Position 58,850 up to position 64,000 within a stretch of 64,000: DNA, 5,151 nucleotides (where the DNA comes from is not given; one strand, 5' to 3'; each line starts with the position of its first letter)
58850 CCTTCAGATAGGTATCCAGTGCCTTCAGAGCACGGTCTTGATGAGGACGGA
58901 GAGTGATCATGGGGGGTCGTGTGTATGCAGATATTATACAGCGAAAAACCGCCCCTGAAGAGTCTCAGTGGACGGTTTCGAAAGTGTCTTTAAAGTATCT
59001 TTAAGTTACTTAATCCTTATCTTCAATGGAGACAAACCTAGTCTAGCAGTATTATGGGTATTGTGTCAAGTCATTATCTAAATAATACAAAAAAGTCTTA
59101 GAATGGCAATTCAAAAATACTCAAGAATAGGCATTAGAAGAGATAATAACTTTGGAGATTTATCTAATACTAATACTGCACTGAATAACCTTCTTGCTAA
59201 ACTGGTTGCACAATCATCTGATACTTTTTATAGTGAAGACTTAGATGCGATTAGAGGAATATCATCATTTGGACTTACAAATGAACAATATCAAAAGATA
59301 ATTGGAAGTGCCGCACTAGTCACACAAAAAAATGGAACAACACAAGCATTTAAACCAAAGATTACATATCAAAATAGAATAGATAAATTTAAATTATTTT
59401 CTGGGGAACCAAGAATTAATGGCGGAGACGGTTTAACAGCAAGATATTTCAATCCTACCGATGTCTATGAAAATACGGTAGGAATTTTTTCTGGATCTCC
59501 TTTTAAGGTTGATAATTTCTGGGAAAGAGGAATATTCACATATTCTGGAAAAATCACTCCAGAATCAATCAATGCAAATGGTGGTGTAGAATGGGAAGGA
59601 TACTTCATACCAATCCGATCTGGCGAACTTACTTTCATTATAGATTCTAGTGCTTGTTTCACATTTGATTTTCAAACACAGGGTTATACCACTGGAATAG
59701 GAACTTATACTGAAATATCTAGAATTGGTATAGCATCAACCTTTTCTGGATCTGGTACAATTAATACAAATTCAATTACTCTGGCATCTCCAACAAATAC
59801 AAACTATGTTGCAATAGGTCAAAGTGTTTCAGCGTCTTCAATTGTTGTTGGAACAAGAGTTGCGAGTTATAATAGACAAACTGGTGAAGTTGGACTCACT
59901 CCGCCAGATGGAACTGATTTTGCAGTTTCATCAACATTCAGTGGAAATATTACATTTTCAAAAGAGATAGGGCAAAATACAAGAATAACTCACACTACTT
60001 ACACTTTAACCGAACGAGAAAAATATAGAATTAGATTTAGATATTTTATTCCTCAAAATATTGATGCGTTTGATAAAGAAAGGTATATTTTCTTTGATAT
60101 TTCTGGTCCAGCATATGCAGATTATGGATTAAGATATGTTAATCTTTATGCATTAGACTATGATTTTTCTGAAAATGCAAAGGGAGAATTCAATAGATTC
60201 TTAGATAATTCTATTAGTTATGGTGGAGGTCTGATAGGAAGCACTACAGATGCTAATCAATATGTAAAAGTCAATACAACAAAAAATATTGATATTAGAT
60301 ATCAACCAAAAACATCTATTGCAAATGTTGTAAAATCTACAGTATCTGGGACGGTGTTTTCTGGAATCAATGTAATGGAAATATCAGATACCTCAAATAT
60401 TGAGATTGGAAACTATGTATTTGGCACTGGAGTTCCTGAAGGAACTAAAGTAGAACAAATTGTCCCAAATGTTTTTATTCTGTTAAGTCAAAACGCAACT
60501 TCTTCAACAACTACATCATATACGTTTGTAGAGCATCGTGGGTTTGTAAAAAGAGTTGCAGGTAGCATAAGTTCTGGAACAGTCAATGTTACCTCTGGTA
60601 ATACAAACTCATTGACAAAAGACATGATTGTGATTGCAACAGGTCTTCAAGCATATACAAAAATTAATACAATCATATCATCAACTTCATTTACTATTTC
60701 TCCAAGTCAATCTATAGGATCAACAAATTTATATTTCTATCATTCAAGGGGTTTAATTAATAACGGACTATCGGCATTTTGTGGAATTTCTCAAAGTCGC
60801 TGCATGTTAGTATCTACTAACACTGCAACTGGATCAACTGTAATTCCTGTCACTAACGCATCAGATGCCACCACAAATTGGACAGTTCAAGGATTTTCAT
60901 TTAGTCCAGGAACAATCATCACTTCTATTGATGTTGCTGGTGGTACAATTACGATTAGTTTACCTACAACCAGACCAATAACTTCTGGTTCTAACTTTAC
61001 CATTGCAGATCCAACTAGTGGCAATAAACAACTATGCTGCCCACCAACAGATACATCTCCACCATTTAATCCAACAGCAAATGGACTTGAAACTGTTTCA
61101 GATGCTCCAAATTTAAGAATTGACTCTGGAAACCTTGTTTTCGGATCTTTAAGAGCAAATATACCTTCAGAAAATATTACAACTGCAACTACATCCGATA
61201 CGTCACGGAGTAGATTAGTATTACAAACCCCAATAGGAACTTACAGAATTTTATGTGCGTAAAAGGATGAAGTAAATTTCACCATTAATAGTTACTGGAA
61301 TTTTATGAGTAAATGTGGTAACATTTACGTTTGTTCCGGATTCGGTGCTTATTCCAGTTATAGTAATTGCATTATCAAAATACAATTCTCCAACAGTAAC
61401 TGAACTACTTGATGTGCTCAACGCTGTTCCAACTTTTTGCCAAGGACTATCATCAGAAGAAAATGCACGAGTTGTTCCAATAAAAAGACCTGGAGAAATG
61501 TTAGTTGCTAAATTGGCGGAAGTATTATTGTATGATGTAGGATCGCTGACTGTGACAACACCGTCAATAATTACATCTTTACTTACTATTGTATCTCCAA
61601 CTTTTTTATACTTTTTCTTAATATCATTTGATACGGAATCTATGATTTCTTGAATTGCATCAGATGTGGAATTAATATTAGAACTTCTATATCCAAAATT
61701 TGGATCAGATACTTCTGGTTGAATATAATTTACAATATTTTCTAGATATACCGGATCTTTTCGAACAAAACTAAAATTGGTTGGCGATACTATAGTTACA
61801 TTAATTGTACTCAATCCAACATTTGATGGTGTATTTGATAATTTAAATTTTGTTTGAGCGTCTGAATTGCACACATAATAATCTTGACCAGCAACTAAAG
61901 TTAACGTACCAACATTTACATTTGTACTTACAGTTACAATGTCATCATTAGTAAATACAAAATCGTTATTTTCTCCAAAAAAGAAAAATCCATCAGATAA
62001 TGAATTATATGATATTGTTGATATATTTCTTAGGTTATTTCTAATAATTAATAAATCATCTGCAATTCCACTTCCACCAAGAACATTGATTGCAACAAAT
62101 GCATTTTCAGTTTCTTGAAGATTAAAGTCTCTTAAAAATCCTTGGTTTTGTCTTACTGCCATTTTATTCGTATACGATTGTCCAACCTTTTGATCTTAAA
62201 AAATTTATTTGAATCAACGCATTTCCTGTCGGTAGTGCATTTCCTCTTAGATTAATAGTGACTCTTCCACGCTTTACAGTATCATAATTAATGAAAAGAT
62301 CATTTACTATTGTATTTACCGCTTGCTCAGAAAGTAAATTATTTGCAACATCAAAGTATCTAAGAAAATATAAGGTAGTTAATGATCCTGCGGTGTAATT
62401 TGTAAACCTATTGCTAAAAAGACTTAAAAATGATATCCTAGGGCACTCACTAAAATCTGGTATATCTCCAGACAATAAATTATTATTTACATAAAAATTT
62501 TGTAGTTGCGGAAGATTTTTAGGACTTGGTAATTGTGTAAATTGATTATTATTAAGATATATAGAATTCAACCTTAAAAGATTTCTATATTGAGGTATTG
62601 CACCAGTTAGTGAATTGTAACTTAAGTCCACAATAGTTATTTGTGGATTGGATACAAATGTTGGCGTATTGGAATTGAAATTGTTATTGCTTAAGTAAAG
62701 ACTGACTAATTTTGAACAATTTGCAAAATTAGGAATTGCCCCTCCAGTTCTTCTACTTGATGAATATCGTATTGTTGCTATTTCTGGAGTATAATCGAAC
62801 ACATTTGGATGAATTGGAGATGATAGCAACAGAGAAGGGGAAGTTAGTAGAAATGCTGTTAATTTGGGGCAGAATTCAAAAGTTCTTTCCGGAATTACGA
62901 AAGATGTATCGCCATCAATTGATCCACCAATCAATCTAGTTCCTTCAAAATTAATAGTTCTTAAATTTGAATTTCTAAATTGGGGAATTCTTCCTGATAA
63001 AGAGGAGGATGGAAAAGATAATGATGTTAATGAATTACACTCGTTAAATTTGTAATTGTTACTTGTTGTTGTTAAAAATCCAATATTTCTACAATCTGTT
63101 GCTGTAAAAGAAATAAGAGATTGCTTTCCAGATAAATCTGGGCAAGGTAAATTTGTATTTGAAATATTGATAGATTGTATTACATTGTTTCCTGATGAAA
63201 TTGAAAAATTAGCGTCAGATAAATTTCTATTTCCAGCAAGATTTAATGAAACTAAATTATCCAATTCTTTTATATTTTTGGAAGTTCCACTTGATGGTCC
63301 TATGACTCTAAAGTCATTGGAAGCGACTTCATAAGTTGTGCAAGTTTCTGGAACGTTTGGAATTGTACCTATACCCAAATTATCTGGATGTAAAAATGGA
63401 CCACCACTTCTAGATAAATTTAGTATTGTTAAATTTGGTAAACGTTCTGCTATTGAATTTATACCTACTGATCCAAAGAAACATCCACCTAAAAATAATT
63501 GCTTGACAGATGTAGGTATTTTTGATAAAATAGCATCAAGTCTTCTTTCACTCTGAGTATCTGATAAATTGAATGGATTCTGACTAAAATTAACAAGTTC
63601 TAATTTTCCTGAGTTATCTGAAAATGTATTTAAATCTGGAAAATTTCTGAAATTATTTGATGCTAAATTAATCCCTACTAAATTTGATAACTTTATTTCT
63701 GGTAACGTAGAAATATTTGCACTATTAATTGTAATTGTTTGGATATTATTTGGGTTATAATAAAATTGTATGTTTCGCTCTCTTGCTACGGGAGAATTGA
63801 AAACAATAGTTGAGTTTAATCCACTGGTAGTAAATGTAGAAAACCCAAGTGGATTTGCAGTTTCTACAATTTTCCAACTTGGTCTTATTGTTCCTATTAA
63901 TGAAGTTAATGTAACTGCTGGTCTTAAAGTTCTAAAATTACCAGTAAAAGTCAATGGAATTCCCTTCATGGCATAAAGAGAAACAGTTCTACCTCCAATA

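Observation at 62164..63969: Large plant-type LRR protein embedded among tail-fibre genes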

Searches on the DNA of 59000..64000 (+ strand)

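Call 6: search_dna_similar(query=window:59000-64000:+, collection=phages, mode=near)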
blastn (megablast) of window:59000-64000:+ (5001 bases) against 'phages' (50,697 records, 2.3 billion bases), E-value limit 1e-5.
No match.

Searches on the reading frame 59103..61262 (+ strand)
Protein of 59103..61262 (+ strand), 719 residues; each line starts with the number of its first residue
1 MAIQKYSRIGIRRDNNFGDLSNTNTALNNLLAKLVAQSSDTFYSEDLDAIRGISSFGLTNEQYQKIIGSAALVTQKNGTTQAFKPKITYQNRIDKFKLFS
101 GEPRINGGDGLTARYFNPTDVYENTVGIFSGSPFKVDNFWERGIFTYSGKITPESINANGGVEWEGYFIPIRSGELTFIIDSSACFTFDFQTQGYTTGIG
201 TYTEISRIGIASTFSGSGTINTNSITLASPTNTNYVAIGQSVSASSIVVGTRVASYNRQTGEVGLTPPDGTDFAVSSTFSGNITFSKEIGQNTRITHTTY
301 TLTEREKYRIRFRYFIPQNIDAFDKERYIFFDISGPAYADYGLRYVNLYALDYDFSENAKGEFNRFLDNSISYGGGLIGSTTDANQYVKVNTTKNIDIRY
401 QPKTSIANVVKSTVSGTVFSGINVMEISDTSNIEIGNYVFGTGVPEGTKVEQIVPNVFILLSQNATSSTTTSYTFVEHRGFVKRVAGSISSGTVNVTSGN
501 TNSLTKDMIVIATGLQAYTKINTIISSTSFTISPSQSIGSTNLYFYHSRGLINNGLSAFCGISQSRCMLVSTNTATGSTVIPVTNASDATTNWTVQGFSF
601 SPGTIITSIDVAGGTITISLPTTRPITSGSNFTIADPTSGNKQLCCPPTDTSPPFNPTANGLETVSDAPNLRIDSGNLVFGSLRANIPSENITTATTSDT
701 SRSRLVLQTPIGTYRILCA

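Call 5: search_protein_families(library=pfam, proteins=[window:59103-61262:+], max_evalue=0.1)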
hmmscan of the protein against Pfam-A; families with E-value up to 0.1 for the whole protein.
window:59103-61262:+ (719 aa): 0 families

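Call 13: search_dna_similar(query=window:59103-61262:+, collection=phages, mode=protein, max_rows=20)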
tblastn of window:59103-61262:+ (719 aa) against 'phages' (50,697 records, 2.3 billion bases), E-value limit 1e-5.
No match.

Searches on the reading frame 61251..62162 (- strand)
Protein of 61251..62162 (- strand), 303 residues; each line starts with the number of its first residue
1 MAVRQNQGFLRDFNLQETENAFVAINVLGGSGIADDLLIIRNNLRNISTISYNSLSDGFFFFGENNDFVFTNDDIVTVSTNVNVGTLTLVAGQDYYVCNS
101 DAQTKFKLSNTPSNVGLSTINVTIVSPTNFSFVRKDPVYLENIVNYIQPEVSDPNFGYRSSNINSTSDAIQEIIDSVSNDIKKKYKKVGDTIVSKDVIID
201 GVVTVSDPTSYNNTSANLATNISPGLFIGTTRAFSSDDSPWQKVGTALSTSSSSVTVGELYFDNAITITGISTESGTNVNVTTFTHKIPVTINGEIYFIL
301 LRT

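Call 5: search_protein_families(library=pfam, proteins=[window:61251-62162:-], max_evalue=0.1)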
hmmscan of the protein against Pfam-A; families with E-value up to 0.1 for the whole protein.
window:61251-62162:- (303 aa): 0 families

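Call 14: search_dna_similar(query=window:61251-62162:-, collection=phages, mode=protein, max_rows=20, max_evalue=0.01)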
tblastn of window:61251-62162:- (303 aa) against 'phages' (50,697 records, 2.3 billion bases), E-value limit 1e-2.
No match.
